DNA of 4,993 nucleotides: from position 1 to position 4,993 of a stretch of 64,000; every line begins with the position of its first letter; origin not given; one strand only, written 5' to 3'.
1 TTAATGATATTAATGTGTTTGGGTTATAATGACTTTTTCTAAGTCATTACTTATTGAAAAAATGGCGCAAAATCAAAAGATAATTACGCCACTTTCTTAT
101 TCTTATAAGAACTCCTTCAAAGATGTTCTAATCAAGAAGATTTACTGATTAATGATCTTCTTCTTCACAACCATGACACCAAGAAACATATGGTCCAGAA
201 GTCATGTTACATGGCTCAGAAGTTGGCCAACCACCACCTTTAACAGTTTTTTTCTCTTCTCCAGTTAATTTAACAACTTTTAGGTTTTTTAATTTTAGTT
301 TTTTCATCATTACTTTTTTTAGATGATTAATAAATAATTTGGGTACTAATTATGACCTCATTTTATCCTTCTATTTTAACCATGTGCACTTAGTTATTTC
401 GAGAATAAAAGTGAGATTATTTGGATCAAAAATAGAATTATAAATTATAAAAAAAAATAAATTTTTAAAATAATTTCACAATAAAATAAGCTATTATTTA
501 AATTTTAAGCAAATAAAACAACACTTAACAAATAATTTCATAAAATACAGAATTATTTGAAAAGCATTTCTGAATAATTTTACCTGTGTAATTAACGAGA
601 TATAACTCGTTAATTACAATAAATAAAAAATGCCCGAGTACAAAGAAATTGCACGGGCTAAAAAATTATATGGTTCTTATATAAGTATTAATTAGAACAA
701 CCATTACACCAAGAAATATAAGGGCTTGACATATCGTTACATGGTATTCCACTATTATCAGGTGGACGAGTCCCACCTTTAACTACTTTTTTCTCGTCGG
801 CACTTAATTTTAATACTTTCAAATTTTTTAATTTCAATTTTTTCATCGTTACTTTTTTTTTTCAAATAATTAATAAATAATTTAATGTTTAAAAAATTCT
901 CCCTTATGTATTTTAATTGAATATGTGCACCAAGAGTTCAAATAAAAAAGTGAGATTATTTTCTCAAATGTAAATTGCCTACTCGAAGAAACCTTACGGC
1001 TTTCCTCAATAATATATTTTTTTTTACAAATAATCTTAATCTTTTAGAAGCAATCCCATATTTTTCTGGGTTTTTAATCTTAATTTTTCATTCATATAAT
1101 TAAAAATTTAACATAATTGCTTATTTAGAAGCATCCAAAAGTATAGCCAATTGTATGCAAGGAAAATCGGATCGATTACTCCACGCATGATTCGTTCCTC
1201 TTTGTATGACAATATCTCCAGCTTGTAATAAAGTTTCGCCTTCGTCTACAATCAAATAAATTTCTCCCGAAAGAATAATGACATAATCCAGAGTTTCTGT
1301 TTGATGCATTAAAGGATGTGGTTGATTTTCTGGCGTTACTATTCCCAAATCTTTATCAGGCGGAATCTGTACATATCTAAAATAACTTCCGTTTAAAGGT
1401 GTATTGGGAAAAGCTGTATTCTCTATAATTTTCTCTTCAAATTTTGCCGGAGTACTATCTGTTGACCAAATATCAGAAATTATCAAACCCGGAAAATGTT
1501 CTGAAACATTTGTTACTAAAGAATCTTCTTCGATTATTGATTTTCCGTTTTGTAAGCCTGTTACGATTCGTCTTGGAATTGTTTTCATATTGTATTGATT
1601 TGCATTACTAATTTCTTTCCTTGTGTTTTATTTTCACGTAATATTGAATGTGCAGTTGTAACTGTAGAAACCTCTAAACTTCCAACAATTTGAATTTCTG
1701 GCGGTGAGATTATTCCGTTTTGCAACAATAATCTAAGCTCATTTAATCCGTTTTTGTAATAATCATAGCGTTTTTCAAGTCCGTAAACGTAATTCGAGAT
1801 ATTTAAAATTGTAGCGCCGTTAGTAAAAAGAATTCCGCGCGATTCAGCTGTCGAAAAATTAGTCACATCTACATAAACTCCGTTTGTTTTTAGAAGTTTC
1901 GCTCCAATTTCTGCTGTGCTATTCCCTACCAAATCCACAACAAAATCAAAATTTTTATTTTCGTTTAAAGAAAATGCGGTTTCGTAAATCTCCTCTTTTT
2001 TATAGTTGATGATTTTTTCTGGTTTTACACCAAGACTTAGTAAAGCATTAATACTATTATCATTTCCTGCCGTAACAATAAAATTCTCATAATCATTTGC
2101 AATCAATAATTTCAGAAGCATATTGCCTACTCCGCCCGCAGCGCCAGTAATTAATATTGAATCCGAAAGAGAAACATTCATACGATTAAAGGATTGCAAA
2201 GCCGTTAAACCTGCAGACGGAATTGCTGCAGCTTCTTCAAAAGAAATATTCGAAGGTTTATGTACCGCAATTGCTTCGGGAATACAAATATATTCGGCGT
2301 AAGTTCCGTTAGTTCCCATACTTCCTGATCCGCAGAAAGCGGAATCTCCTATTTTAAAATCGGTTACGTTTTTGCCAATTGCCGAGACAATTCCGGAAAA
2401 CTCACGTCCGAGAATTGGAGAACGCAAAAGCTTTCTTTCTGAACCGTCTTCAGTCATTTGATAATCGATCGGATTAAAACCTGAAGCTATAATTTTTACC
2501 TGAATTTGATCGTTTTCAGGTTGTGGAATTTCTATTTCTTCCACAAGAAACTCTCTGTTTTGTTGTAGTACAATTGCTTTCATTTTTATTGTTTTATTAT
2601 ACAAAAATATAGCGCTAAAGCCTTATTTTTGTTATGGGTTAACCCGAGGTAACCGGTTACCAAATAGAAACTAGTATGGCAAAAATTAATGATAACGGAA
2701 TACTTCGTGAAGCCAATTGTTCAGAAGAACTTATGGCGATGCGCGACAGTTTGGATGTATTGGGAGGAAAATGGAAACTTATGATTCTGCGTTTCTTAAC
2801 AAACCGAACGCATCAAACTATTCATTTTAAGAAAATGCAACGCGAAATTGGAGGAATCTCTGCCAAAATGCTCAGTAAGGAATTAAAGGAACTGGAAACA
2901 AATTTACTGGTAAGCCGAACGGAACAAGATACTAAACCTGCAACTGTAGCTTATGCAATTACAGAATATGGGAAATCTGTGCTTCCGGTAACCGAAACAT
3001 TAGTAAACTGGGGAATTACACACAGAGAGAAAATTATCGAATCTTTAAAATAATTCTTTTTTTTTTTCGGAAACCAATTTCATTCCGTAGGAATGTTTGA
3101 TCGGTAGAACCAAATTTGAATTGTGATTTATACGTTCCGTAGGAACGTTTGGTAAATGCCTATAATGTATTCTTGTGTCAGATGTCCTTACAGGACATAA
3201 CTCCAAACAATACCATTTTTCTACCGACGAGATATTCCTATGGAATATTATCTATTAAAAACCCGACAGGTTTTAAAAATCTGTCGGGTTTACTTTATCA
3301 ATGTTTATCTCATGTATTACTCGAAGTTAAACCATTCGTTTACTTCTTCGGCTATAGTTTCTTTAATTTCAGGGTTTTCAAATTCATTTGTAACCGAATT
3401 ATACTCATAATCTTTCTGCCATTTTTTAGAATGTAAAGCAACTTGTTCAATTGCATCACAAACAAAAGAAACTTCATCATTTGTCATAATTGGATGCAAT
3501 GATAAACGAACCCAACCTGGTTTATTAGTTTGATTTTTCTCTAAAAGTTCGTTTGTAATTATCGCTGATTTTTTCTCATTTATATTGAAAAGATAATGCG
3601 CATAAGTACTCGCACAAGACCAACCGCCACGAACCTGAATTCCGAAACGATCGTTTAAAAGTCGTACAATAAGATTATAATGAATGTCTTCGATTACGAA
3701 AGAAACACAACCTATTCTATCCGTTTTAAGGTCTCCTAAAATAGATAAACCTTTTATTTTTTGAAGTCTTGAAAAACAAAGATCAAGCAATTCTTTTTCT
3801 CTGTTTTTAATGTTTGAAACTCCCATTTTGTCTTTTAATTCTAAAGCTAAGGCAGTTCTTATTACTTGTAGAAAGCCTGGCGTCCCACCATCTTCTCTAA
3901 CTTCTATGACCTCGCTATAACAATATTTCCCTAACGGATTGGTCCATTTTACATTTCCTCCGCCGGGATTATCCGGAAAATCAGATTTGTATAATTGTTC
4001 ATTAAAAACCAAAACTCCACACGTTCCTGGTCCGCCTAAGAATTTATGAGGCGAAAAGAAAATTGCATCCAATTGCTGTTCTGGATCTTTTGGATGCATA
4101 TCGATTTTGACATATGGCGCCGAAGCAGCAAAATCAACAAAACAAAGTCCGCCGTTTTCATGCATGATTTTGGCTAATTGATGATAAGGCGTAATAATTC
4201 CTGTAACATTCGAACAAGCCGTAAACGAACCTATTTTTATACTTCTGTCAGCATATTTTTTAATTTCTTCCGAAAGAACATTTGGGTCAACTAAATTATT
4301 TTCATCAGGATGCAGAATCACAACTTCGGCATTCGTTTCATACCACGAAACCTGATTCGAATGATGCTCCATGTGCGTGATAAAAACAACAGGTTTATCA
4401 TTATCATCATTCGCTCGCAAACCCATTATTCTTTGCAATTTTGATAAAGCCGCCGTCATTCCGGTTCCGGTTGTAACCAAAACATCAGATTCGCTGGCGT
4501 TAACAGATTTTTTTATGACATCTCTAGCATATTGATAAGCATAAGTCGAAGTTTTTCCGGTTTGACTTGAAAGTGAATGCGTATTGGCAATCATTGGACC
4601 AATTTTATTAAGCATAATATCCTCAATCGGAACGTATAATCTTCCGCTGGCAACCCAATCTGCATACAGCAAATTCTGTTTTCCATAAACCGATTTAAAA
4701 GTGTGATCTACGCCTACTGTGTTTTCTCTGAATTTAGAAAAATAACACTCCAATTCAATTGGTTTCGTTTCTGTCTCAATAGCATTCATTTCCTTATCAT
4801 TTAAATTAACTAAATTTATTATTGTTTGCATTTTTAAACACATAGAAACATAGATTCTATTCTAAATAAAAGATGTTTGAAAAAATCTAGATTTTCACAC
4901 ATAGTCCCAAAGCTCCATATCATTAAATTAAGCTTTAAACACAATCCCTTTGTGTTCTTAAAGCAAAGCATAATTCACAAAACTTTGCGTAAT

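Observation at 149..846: Two unannotated paralogous GG-leader peptides with a shared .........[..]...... core: candidate new RiPP family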

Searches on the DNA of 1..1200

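Call 64: search_rna_families(source=window, start=1, end=1200, threshold=evalue, max_evalue=1)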
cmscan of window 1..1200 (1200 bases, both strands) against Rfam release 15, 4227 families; matches with E-value up to 1: 3.
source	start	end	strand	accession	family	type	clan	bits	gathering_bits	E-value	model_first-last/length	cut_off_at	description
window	47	124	-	RF02621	BSnc120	Gene; sRNA;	-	24.8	114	0.0051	1-88/88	no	Brucella sRNA 120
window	49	155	-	RF02029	sraA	Gene; sRNA;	-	23.9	56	0.52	1-95/95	no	sraA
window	120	230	+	RF02334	TtnuHACA28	Gene; snRNA; snoRNA; HACA-box;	-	22.2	130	0.73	1-134/134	no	Tetrahymena snoRNA TtnuHACA28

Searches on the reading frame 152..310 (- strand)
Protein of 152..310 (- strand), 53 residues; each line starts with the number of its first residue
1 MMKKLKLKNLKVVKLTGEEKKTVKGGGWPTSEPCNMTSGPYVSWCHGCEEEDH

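Call 6: search_protein_families(library=ncbifam, proteins=[window:152-310:-], max_evalue=10)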
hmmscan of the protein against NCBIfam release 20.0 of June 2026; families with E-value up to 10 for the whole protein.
seq(53 aa): 2 families
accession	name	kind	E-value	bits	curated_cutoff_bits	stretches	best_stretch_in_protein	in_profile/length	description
TIGR04149.1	GG_sam_targ_CFB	domain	0.00034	20.4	25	1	2-43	4-40/43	TIGR04149 family rSAM-modified RiPP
NF038180.1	leader_pinensin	domain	3.3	7.7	24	1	17-26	19-28/28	pinensin family lanthipeptide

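Call 7: search_protein_families(library=pfam, proteins=[window:152-310:-], max_evalue=0.01)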
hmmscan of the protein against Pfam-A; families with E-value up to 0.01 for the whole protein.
seq(53 aa): 0 families

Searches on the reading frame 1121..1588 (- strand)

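Call 7: search_protein_families(library=pfam, proteins=[window:1121-1588:-], max_evalue=0.01)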
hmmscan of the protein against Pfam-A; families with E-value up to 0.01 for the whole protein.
window:1121-1588:- (155 aa): 1 family
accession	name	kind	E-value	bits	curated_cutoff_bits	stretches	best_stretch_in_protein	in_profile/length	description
PF07883.17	Cupin_2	-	5e-09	36.2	27.2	1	90-148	11-68/70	Cupin domain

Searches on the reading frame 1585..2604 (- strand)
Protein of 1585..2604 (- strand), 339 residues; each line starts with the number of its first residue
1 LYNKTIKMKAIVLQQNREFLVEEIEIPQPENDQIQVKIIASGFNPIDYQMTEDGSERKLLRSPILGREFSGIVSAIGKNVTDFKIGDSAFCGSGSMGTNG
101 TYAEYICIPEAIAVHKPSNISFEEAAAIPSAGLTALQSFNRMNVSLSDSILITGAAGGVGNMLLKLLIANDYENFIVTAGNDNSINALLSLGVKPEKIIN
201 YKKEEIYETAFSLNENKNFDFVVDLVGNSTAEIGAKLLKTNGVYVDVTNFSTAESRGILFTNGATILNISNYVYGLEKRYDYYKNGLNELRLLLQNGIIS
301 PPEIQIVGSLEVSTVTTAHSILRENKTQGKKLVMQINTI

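Call 7: search_protein_families(library=pfam, proteins=[window:1585-2604:-], max_evalue=0.01)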
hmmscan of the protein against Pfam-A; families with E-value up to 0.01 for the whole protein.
window:1585-2604:- (339 aa): 4 families
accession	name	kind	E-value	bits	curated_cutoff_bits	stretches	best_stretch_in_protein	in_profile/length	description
PF08240.17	ADH_N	-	2.9e-14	53.6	23.5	1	31-117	2-103/104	Alcohol dehydrogenase GroES-like domain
PF00107.32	ADH_zinc_N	-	3.6e-07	30.6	31.8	1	158-255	1-96/129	Zinc-binding dehydrogenase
PF13602.12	ADH_zinc_N_2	-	1.9e-06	29.3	27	1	197-330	5-131/134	Zinc-binding dehydrogenase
PF03435.24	Sacchrp_dh_NADP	-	0.0084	16.9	25.1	0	150-249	1-99/129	Saccharopine dehydrogenase NADP binding domain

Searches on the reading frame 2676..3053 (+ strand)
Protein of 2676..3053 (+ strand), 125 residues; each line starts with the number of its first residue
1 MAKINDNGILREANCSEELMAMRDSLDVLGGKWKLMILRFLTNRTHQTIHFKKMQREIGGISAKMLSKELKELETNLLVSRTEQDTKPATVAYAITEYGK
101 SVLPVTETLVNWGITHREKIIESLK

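Call 7: search_protein_families(library=pfam, proteins=[window:2676-3053:+], max_evalue=0.01)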
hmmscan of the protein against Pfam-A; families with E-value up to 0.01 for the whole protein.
window:2676-3053:+ (125 aa): 3 families
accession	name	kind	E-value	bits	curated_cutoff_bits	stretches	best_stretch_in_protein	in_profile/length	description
PF01638.23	HxlR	-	1.2e-21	76.8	20.8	1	28-118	1-88/91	HxlR-like helix-turn-helix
PF03551.20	PadR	-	0.0012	19.2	27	1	63-103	31-73/75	Transcriptional regulator PadR-like family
PF04458.17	DUF505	-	0.0061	15.4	28.7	1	66-106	367-406/622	Protein of unknown function (DUF505)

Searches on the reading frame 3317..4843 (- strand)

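Call 7: search_protein_families(library=pfam, proteins=[window:3317-4843:-], max_evalue=0.01)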
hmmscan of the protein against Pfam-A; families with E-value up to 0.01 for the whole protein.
window:3317-4843:- (508 aa): 2 families
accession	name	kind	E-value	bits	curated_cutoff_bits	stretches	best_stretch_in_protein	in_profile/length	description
PF00266.25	Aminotran_5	-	7.8e-51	173.6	21.5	1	84-459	26-369/371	Aminotransferase class-V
PF00155.27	Aminotran_1_2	-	2.8e-06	27.2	19.7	1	116-239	62-187/361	Aminotransferase class I and II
